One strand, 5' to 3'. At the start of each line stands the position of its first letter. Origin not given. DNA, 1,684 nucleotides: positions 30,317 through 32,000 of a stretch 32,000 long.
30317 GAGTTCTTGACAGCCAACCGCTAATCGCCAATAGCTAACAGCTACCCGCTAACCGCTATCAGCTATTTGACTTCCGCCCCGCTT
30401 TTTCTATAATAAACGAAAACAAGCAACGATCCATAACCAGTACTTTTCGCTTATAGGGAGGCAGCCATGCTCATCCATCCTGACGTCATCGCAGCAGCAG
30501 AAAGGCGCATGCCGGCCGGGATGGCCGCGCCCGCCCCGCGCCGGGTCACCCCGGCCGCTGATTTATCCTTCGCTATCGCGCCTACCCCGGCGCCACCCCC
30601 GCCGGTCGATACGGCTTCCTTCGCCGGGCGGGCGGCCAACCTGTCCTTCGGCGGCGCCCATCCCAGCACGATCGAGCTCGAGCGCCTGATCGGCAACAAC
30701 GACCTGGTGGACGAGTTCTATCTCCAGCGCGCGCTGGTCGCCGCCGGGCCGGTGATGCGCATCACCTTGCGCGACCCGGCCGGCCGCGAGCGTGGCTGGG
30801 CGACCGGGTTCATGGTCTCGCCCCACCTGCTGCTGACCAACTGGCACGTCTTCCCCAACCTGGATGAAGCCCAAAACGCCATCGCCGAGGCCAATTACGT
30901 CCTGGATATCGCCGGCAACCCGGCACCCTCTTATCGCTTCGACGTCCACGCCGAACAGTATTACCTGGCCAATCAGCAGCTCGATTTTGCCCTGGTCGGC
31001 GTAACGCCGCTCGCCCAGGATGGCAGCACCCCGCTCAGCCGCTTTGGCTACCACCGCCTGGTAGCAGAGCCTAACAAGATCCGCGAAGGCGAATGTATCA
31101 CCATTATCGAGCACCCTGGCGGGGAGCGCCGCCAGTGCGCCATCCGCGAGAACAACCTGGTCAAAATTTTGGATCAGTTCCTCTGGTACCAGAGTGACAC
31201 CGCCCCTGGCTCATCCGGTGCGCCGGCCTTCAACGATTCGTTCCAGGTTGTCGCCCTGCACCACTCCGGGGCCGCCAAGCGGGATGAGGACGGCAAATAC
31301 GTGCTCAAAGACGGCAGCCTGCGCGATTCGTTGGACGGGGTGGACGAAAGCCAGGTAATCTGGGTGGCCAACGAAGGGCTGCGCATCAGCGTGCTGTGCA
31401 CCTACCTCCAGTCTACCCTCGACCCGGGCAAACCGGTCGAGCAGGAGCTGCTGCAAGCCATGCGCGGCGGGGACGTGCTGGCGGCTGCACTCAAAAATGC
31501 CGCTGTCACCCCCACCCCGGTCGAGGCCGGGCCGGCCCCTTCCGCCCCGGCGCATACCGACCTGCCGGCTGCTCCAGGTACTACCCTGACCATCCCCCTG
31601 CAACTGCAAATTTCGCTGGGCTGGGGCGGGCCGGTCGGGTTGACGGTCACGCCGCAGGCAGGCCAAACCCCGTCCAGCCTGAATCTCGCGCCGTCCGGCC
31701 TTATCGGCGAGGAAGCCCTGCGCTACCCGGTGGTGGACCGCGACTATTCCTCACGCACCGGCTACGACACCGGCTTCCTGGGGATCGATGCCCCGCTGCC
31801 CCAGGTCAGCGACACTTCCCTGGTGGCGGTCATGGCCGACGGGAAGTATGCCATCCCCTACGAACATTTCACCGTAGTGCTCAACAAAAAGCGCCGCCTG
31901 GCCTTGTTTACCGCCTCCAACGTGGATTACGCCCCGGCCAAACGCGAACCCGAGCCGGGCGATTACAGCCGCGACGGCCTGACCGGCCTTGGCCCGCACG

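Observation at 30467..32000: Unlisted open-ended gene: serine protease fused to a non-specific endonuclease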

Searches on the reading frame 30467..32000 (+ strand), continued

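Call 43: get_annotated_region(hit=H16, flank=7000)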
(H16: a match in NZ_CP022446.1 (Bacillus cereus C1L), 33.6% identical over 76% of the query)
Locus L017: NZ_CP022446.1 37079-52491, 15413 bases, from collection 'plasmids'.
description: Bacillus cereus C1L plasmid pC1L1, complete sequence
organism: Bacillus cereus C1L (NCBI taxid 1003239)
taxonomy: Bacteria; Bacillota; Bacilli; Bacillales; Bacillaceae; Bacillus; Bacillus cereus; Bacillus cereus C1L
host: -; source: whole organism,rhizosphere; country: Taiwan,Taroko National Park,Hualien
typing (MOB-suite, as given by PLSDB): non-mobilizable; replicon rep_cluster_125,rep_cluster_459; mating-pair formation MPF_T
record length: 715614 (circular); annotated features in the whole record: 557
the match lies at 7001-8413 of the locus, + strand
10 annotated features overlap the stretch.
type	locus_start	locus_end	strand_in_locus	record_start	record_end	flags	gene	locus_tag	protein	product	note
CDS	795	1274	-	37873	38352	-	-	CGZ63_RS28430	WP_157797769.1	CAP domain-containing protein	-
CDS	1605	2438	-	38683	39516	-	-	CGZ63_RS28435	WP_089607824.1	peptidoglycan-binding protein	-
CDS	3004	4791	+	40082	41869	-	-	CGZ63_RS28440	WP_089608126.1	peptidoglycan-binding protein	-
CDS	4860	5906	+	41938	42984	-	-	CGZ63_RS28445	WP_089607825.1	SpoIID/LytB domain-containing protein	-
CDS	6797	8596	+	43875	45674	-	-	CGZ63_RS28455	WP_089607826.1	DNA/RNA non-specific endonuclease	-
CDS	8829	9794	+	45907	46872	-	-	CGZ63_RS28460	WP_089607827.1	S8 family peptidase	-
CDS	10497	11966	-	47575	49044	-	-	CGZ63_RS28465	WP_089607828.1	S8 family serine peptidase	GO:0006508 - proteolysis [Evidence IEA]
CDS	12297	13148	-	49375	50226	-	-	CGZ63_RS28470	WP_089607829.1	chemotaxis protein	-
CDS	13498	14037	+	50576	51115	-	-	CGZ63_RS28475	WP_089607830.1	peptidoglycan recognition family protein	-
CDS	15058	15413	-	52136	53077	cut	-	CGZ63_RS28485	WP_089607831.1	endonuclease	-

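Call 45: fold_search(model_id=the predicted structure, library=pdb)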
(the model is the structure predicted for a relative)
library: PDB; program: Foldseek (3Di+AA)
matches with E <= 10: 967; with E <= 0.001: 711
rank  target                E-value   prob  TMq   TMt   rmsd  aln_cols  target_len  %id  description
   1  6q24                  4.0e-11  1.00  0.22  0.70   4.5       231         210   18  Structure of pro-Esp mutant- S235A (released 2019-08-21)
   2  8s9k_C                1.1e-10  1.00  0.24  0.65   4.2       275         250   14  Structure of dimeric FAM111A SPD S541A Mutant (released 2024-03-20)
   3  8s9k_A                1.1e-10  1.00  0.24  0.64   4.8       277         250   14  Structure of dimeric FAM111A SPD S541A Mutant (released 2024-03-20)
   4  8s9k_D                1.3e-10  1.00  0.25  0.62   6.4       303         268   12  Structure of dimeric FAM111A SPD S541A Mutant (released 2024-03-20)
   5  8s9k_B                1.4e-10  1.00  0.25  0.64   6.3       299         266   12  Structure of dimeric FAM111A SPD S541A Mutant (released 2024-03-20)
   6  1wcz                  2.1e-10  1.00  0.23  0.72   4.0       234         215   16  Crystal structure of an alkaline form of v8 protease from Staphylococcus aureus (released 2004-06-01)
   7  4jcn                  2.8e-10  1.00  0.23  0.69   4.6       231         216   19  Structure of ESP, serine protease from Staphylococcus epidermidis (released 2013-09-04)
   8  6pym                  2.9e-10  1.00  0.22  0.70   4.2       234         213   18  Structure of active-site serine mutant of ESP, serine protease from Staphylococcus epidermidis (released 2019-08-14)
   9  1qy6                  3.3e-10  1.00  0.23  0.70   4.1       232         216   17  Structue of V8 Protease from Staphylococcus aureus (released 2004-02-17)
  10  6u1b                  3.9e-10  1.00  0.22  0.68   4.7       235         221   18  Structure of N-terminus locked Esp with eight pro-peptide residues - V67C, D255C (released 2019-09-04)
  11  9fxn_A                5.7e-10  1.00  0.23  0.52  11.2       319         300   17  Human mitochondrial nuclease EXOG (hEXOG) (released 2024-07-31)
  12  8s9l_A                6.0e-10  1.00  0.23  0.67   4.4       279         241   14  Structure of monomeric FAM111A SPD V347D Mutant (released 2024-03-20)
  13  7r6t_C                6.4e-10  1.00  0.23  0.55   8.0       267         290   17  Human EXOG complexed with dRP-containing DNA (released 2022-08-24)
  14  5zkj_B                7.5e-10  1.00  0.22  0.51  11.7       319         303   17  Human EXOG-H140A in complex with RNA/DNA hybrid duplex (released 2019-04-03)
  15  6tya                  7.9e-10  1.00  0.22  0.69   4.4       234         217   18  Structure of N-terminus locked Esp with one pro-peptide residue - V67C, D255C (released 2019-08-28)
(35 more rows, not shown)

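Call 56: get_annotated_region(hit=H2, flank=9000)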
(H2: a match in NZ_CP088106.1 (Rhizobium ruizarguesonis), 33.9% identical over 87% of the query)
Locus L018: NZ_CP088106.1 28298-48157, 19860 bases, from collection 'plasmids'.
description: Rhizobium ruizarguesonis strain TA1 plasmid pTA1_2, complete sequence
organism: Rhizobium ruizarguesonis (NCBI taxid 2081791)
taxonomy: Bacteria; Pseudomonadota; Alphaproteobacteria; Hyphomicrobiales; Rhizobiaceae; Rhizobium; Rhizobium ruizarguesonis
host: -; source: cell culture; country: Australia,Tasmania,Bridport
typing (MOB-suite, as given by PLSDB): conjugative; replicon rep_cluster_841; relaxase MOBQ; mating-pair formation MPF_T
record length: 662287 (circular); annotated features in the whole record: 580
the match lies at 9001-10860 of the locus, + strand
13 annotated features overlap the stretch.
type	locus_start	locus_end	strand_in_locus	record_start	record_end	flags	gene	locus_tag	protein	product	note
CDS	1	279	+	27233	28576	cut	-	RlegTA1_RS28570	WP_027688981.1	MvaI/BcnI family restriction endonuclease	-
CDS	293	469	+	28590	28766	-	-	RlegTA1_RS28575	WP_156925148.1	hypothetical protein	-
CDS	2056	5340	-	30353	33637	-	-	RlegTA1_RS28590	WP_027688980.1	hypothetical protein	-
CDS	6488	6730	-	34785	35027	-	-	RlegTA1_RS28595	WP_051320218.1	helix-turn-helix transcriptional regulator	-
CDS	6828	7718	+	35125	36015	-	-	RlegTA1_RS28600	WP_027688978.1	LysR family transcriptional regulator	GO:0006355 - regulation of DNA-templated transcription [Evidence IEA]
CDS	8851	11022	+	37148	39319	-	-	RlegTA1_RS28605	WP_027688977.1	DNA/RNA non-specific endonuclease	-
CDS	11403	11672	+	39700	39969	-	-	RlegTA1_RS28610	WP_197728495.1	hypothetical protein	-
CDS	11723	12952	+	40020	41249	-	-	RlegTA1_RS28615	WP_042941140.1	hypothetical protein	-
CDS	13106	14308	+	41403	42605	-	-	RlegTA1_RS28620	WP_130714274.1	hypothetical protein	-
CDS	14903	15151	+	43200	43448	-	-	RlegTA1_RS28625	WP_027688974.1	hypothetical protein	-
CDS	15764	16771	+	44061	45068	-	-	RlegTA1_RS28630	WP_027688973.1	glycosyltransferase family 1 protein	-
CDS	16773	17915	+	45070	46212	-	-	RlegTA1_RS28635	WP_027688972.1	hypothetical protein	-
CDS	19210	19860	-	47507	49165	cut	-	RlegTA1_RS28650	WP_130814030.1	hypothetical protein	-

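Call 57: get_annotated_region(hit=H12, flank=8000)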
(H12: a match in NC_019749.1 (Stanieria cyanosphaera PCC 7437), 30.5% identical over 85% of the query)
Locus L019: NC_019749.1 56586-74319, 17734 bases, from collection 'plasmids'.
description: Stanieria cyanosphaera PCC 7437 plasmid pSTA7437.02, complete sequence
organism: Stanieria cyanosphaera PCC 7437 (NCBI taxid 111780)
taxonomy: Bacteria; Cyanobacteriota; Cyanophyceae; Pleurocapsales; Dermocarpellaceae; Stanieria; Stanieria cyanosphaera; Stanieria cyanosphaera PCC 7437
host: -; source: -; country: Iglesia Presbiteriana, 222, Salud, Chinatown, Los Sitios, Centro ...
typing (MOB-suite, as given by PLSDB): non-mobilizable
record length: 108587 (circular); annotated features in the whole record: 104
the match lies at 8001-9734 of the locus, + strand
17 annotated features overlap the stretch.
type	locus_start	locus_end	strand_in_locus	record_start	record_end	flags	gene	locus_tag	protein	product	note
CDS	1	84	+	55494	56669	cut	-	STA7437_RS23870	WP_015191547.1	transposase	GO:0006313 - DNA transposition [Evidence IEA]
CDS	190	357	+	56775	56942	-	-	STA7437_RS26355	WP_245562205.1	hypothetical protein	-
CDS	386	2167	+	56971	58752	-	-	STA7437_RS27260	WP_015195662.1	hypothetical protein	-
CDS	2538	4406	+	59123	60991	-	-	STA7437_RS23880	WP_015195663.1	alpha-amylase family glycosyl hydrolase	GO:0005975 - carbohydrate metabolic process [Evidence IEA]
CDS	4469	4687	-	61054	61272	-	-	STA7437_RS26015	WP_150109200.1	hypothetical protein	-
CDS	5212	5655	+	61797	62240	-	-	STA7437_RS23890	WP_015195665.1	hypothetical protein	-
CDS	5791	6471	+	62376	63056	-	-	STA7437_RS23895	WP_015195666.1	hypothetical protein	-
CDS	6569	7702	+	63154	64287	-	-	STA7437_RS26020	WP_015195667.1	DUF1350 family protein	-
CDS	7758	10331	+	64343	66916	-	-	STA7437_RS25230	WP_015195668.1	DNA/RNA non-specific endonuclease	-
CDS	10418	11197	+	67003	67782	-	-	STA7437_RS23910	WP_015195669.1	matrixin family metalloprotease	GO:0006508 - proteolysis [Evidence IEA]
CDS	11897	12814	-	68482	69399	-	-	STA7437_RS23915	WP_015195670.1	LysR family transcriptional regulator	-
CDS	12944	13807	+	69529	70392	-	-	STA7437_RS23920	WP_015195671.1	NmrA/HSCARG family protein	-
CDS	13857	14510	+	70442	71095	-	-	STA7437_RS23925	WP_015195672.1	SDR family oxidoreductase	-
CDS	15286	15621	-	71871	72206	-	-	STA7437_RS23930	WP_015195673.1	hypothetical protein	-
CDS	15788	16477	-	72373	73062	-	-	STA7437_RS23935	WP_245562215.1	transposase family protein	-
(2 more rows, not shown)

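Call 67: search_protein_representatives(alignment_id=A1)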
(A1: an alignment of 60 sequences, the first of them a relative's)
Query: 60 sequences, 709 profile positions. Proteins with E-value up to 0.001 (for the whole library): 12765; up to 1e-10: 6504; up to 1e-30: 2392. The best 150 are listed.
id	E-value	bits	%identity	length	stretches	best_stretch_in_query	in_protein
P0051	0.0e+00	1050.1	-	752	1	1-708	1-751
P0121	6.1e-286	966.9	-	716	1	1-703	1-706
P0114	3.7e-272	921.3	-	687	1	11-691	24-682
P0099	1.0e-263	893.4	-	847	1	39-700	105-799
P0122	6.3e-256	867.7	-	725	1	1-706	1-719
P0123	6.2e-253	857.7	-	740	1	8-701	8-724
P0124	2.8e-247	839.1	-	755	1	4-697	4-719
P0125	1.2e-240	817.2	-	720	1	1-693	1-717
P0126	8.7e-229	777.9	-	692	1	38-692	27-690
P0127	3.6e-220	749.4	-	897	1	25-702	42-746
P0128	6.7e-215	732.0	-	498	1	202-692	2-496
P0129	7.5e-215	731.9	-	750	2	298-705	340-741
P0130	2.5e-213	726.8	-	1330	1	64-703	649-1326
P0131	2.8e-208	710.1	-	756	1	1-706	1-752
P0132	3.6e-207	706.5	-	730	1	57-693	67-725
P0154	3.9e-161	554.3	-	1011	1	26-695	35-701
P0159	4.8e-155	534.2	-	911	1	1-690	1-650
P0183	1.2e-136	473.4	-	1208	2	392-705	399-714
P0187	4.0e-135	468.3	-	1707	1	60-684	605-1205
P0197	2.3e-133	462.5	-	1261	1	65-676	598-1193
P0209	1.7e-130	453.0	-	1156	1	63-673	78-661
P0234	5.0e-126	438.2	-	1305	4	390-695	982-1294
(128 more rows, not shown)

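Call 68: search_protein_families(library=pfam, proteins=[P0130, P0187, P0197, P0209, P0183, P0234, P0154, P0159], max_evalue=0.001)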
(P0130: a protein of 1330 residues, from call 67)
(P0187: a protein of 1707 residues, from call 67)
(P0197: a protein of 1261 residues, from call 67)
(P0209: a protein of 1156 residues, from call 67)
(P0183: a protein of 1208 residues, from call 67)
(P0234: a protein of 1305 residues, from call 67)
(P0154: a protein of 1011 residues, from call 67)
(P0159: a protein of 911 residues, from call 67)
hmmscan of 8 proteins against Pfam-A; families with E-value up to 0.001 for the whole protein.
P0130 (1330 aa): 4 families
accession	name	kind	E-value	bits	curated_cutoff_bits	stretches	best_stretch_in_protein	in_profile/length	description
PF01223.29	Endonuclease_NS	-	2.1e-32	113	23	1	1051-1258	12-192/223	DNA/RNA non-specific endonuclease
PF13365.12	Trypsin_2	-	6.3e-22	79.3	27.6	1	693-845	1-144/144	Trypsin-like peptidase domain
PF10459.15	Peptidase_S46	-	0.00021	20.6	22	0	687-713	43-70/698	Peptidase S46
PF00089.32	Trypsin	-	0.00027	21.3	20.6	0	679-851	13-199/220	Trypsin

P0187 (1707 aa): 3 families
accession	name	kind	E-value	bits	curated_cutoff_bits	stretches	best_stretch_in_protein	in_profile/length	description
PF01223.29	Endonuclease_NS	-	2.4e-47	161.9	23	1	992-1204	13-217/223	DNA/RNA non-specific endonuclease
PF13365.12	Trypsin_2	-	2.1e-20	74.4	27.6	1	654-805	1-144/144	Trypsin-like peptidase domain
PF01364.23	Peptidase_C25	-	4.1e-07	30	23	1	153-484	110-374/374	Peptidase family C25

P0197 (1261 aa): 3 families
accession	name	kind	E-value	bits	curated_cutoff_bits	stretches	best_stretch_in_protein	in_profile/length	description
PF01223.29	Endonuclease_NS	-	2.4e-44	152.1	23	1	985-1199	11-217/223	DNA/RNA non-specific endonuclease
PF13365.12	Trypsin_2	-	1.7e-22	81.1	27.6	1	642-793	1-144/144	Trypsin-like peptidase domain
PF01364.23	Peptidase_C25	-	2.9e-06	27.2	23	1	144-475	110-374/374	Peptidase family C25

P0209 (1156 aa): 3 families
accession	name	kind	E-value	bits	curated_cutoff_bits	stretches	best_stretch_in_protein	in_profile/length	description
PF01223.29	Endonuclease_NS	-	4.2e-47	161.1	23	1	451-667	9-217/223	DNA/RNA non-specific endonuclease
PF13365.12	Trypsin_2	-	1.7e-22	81.1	27.6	1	123-274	1-144/144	Trypsin-like peptidase domain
PF06259.18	Abhydrolase_8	-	0.00054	20.1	20.5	0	918-995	57-129/178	Alpha/beta hydrolase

P0183 (1208 aa): 3 families
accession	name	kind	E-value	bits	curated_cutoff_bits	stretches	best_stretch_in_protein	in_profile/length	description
PF01223.29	Endonuclease_NS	-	5.1e-34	118.3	23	1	451-693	10-219/223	DNA/RNA non-specific endonuclease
PF13365.12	Trypsin_2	-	1.1e-16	62.2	27.6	1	110-284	1-144/144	Trypsin-like peptidase domain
PF00149.33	Metallophos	-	1e-14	55.9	21.5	1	903-1117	2-190/191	Calcineurin-like phosphoesterase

P0234 (1305 aa): 3 families
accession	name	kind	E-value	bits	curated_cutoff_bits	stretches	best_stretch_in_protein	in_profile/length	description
PF13365.12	Trypsin_2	-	5.7e-34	118.4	27.6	2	346-498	1-144/144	Trypsin-like peptidase domain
PF01223.29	Endonuclease_NS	-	1.3e-29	103.9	23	1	1045-1274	14-210/223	DNA/RNA non-specific endonuclease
PF20308.4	TPR-S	-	3.7e-12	47.1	27.6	1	68-173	3-101/102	Tetratricopeptide Repeats-Sensor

P0154 (1011 aa): 3 families
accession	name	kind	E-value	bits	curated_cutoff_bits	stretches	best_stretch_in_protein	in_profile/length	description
PF01223.29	Endonuclease_NS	-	5.8e-39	134.5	23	1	462-692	14-220/223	DNA/RNA non-specific endonuclease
PF01764.32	Lipase_3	-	1e-23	84.2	22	1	798-924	1-138/140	Lipase (class 3)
PF13365.12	Trypsin_2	-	1.7e-23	84.4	27.6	1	118-272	1-144/144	Trypsin-like peptidase domain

P0159 (911 aa): 3 families
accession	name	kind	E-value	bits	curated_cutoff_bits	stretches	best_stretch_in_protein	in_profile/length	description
PF01223.29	Endonuclease_NS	-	1.3e-49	169.3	23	1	432-645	13-218/223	DNA/RNA non-specific endonuclease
PF13365.12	Trypsin_2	-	3.7e-19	70.3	27.6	1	103-255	1-144/144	Trypsin-like peptidase domain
PF07087.16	DUF1353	-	1.2e-18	66.9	22.5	1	734-825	1-91/91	Protein of unknown function (DUF1353)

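Call 73: find_encoding_contigs(protein=P0040, flank=8000, max_places=1)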
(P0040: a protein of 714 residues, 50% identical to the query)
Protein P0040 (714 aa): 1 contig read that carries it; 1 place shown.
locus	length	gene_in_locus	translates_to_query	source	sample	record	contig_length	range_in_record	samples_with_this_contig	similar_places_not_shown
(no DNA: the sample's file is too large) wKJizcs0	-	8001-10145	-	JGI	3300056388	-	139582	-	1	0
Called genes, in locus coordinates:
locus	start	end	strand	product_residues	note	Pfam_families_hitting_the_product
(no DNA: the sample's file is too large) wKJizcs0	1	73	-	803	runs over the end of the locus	PF12704:MacB_PCD, PF02687:FtsX, PF12704:MacB_PCD, PF02687:FtsX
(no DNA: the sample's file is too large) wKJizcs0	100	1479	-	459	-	PF00884:Sulfatase, PF01663:Phosphodiest (weak), PF02995:DUF229 (weak), PF16347:SGSH_C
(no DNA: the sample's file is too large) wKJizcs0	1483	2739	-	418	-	PF00535:Glycos_transf_2, PF13489:Methyltransf_23, PF13847:Methyltransf_31, PF08241:Methyltransf_11, PF08242:Methyltransf_12 (weak), PF13649:Methyltransf_25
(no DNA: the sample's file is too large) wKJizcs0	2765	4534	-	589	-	PF13231:PMT_2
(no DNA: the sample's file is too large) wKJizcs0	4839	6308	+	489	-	PF02133:Transp_cyt_pur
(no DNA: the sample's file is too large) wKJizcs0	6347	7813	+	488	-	PF00224:PK, PF02887:PK_C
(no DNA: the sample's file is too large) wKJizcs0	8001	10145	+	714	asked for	PF13365:Trypsin_2, PF01223:Endonuclease_NS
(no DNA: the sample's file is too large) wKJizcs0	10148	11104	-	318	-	PF04199:Cyclase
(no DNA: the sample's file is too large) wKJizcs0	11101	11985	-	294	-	PF02558:ApbA, PF08546:ApbA_C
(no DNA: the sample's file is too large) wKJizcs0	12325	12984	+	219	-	-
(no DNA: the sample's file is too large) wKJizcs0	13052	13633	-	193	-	PF07452:CHRD, PF07589:PEP_exosort_dom (weak)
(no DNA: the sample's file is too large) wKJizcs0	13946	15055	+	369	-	PF13795:HupE_UreJ_2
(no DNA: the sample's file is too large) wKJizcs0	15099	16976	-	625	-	-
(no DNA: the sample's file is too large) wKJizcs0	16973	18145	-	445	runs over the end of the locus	PF12895:ANAPC3 (weak), PF14559:TPR_19 (weak), PF13432:TPR_16 (weak), PF13429:TPR_15 (weak), PF13428:TPR_14 (weak), PF13432:TPR_16, PF14559:TPR_19, PF23914:TPR_CcmH_CycH, +18 more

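Call 74: find_encoding_contigs(protein=P0097, flank=8000, max_places=1)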
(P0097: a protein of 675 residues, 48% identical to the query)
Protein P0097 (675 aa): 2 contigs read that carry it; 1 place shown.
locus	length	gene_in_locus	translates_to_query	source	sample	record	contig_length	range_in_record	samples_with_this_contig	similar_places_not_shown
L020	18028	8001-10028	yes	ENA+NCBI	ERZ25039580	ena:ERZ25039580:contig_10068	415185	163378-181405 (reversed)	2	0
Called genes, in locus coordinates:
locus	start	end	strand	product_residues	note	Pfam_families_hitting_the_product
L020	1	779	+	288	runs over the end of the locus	PF00941:FAD_binding_5, PF03450:CO_deh_flav_C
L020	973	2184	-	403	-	PF01408:GFO_IDH_MocA, PF22725:GFO_IDH_MocA_C3, PF02894:GFO_IDH_MocA_C (faint)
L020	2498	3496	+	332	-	PF13379:NMT1_2, PF09084:NMT1, PF12974:Phosphonate-bd (weak)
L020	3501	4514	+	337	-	PF13379:NMT1_2, PF09084:NMT1, PF12974:Phosphonate-bd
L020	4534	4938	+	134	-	-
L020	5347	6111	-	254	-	PF03070:TENA_THI-4, PF14518:Haem_oxygenas_2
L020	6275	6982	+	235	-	PF01904:DUF72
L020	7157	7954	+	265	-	-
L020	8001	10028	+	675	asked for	PF13365:Trypsin_2, PF01223:Endonuclease_NS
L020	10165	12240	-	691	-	PF00795:CN_hydrolase, PF02540:NAD_synthase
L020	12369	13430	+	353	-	PF09084:NMT1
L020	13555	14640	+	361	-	PF08450:SGL (faint), PF01436:NHL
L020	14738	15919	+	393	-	PF13676:TIR_2, PF03781:FGE-sulfatase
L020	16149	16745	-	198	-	PF01944:SpoIIM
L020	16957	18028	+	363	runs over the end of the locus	PF02746:MR_MLE_N, PF13378:MR_MLE_C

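Call 75: find_encoding_contigs(protein=P0078, flank=8000, max_places=1)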
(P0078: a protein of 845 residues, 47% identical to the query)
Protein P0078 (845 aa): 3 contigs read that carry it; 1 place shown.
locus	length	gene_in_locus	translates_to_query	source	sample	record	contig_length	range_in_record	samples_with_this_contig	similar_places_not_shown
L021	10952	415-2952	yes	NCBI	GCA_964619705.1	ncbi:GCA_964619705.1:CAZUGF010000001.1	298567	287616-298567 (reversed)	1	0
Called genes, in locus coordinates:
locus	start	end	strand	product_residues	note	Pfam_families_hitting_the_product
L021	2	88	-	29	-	?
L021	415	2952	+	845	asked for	PF13365:Trypsin_2, PF01223:Endonuclease_NS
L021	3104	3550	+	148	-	-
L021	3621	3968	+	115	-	-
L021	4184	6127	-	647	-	PF00933:Glyco_hydro_3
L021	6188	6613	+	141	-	PF00994:MoCF_biosynth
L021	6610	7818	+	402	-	PF03453:MoeA_N, PF00994:MoCF_biosynth, PF03454:MoeA_C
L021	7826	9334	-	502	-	PF13372:Alginate_exp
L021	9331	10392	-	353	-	PF00248:Aldo_ket_red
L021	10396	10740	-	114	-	-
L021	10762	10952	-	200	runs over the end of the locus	PF00081:Sod_Fe_N, PF02777:Sod_Fe_C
